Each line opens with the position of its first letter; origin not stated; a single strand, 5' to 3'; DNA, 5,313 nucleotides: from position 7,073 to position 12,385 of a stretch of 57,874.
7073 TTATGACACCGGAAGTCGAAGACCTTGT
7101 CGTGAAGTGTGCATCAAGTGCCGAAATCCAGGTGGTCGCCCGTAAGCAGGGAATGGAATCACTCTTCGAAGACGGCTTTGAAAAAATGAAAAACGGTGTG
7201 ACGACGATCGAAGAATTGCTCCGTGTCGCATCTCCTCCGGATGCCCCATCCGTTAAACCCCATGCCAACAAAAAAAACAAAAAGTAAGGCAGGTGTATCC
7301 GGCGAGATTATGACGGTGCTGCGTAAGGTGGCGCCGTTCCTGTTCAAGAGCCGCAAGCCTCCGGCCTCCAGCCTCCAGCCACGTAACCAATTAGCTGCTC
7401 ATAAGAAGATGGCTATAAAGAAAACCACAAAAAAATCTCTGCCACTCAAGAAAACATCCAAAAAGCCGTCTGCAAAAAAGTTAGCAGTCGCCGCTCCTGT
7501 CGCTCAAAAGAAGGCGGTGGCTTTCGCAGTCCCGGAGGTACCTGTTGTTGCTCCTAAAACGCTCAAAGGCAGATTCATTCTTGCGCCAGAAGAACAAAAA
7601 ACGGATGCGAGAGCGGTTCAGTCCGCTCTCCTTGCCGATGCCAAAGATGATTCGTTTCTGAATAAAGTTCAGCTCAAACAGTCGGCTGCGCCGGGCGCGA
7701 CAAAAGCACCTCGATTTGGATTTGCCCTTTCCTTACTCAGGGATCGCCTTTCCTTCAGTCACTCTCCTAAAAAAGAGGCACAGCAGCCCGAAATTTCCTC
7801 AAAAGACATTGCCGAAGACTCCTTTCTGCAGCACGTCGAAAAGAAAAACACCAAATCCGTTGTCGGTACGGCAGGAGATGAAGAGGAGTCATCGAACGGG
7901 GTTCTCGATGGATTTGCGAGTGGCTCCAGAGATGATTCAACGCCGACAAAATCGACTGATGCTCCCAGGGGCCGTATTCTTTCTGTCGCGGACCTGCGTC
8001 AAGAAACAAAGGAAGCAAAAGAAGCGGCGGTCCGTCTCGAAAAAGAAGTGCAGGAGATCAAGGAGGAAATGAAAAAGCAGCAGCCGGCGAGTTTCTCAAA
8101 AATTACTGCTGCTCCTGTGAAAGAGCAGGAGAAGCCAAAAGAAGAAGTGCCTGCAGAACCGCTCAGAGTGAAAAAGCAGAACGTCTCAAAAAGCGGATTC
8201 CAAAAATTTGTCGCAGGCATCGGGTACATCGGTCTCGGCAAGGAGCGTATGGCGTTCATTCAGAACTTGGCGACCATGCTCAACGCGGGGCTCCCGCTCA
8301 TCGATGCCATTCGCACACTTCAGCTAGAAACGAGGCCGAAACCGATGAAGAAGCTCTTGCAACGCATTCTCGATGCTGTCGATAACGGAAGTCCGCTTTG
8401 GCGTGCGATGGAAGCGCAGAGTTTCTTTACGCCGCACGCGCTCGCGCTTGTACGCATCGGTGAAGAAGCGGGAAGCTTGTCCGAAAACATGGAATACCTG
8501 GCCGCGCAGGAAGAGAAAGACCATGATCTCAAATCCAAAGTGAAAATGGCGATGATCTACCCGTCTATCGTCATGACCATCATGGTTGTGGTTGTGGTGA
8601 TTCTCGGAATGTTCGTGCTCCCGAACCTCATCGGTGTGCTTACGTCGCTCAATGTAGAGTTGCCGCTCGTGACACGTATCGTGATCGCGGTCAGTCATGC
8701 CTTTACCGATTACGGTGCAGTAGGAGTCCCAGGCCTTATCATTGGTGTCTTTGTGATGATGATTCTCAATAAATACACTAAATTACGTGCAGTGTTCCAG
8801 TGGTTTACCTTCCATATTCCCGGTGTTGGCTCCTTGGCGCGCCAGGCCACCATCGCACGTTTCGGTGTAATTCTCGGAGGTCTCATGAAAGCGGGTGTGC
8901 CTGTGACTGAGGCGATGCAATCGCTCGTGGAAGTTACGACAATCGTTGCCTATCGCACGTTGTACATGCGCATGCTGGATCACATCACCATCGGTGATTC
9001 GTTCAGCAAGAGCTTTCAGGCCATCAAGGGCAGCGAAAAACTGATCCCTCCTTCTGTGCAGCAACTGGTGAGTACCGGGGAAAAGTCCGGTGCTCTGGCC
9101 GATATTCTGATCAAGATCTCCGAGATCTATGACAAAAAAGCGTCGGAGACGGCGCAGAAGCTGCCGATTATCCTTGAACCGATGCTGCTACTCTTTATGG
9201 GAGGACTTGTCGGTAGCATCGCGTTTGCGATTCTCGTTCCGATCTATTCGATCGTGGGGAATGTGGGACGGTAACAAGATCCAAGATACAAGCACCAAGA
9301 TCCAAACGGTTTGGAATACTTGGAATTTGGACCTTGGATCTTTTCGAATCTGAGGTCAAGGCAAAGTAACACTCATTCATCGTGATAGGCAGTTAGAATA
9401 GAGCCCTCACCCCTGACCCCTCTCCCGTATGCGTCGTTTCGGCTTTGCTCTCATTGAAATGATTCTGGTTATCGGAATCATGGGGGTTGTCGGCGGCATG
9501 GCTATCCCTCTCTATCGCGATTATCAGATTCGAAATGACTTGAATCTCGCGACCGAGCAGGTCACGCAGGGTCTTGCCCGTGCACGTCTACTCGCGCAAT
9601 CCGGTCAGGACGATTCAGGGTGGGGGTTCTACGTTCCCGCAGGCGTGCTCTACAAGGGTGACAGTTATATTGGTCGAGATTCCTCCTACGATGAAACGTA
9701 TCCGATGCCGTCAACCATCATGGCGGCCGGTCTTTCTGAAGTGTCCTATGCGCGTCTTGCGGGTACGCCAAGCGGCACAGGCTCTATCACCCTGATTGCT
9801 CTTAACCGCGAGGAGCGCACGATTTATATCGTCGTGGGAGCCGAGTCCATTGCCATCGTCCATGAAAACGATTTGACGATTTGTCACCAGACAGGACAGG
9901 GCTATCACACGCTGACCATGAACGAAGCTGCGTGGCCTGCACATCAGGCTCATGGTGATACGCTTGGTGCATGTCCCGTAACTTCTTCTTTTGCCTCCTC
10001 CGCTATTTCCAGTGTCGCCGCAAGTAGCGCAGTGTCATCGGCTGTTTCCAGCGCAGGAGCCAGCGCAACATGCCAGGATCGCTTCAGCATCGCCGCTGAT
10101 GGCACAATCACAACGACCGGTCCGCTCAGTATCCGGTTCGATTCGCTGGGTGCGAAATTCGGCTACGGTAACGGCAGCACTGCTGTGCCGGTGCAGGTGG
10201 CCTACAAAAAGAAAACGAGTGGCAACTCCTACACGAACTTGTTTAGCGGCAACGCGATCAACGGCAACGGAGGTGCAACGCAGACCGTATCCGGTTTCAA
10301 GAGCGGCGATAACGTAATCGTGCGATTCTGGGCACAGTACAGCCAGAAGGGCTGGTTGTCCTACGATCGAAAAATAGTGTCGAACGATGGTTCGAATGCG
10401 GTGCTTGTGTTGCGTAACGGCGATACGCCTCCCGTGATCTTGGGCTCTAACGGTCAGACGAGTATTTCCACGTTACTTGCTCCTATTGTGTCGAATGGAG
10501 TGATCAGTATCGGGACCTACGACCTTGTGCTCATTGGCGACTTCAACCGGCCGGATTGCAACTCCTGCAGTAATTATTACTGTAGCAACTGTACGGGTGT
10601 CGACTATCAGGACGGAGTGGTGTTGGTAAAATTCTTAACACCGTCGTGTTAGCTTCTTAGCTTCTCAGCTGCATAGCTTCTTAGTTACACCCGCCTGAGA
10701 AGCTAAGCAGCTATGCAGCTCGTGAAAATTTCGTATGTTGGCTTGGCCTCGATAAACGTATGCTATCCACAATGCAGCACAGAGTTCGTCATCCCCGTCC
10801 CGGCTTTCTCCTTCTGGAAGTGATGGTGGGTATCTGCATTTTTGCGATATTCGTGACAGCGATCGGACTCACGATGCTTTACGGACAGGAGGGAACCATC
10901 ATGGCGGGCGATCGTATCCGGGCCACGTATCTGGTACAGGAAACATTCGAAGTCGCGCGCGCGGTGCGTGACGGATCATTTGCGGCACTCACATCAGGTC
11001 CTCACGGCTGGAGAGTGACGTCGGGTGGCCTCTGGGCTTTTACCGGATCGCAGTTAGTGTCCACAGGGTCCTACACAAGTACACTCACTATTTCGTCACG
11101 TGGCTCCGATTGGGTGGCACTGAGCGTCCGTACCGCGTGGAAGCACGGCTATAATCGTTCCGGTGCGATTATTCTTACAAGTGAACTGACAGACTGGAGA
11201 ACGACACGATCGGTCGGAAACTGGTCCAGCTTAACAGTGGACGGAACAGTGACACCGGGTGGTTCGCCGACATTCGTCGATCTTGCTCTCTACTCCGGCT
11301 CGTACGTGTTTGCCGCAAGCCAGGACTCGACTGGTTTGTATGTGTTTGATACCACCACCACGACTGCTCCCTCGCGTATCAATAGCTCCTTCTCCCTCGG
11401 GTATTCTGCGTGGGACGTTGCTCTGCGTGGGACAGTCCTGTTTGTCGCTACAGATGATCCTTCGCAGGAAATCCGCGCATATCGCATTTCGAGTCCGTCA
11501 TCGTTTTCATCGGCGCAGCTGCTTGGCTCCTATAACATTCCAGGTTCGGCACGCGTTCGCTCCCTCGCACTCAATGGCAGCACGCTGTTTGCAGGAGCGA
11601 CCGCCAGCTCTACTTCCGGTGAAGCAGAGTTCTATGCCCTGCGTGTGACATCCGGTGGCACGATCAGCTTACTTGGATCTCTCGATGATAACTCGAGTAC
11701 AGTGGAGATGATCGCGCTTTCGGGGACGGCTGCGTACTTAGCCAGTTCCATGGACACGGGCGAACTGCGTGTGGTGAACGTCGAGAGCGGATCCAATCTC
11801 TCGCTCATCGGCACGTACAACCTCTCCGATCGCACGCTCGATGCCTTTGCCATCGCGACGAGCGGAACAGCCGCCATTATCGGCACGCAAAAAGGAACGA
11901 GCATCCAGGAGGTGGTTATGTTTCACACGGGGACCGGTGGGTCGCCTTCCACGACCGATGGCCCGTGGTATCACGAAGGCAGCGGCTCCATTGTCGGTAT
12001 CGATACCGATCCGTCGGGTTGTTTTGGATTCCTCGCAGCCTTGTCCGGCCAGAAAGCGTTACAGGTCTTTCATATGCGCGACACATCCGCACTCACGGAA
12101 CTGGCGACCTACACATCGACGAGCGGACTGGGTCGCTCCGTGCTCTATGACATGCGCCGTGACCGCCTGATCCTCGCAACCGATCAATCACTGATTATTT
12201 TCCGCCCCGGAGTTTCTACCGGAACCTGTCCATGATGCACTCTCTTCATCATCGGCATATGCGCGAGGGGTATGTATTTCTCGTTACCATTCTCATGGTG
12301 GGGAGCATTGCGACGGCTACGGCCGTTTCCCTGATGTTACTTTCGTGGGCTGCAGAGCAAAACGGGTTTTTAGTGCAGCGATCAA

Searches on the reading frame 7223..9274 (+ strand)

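Call 31: search_protein_families(library=pfam, proteins=[window:7223-9274:+], max_evalue=0.001)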
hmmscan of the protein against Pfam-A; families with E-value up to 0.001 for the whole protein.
window:7223-9274:+ (683 aa): 1 family
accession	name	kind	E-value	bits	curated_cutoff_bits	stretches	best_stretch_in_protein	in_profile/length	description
PF00482.28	T2SSF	-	2.6e-50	170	25.2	2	345-467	1-125/125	Type II secretion system (T2SS), protein F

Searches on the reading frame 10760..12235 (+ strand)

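Call 31: search_protein_families(library=pfam, proteins=[window:10760-12235:+], max_evalue=0.001)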
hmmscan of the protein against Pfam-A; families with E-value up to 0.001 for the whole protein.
window:10760-12235:+ (491 aa): 1 family
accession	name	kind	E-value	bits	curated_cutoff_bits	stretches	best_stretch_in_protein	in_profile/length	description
PF24817.1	WD40_WDHD1_1st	-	0.00035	20.3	109.9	0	180-350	17-166/291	WDHD1 first WD40 domain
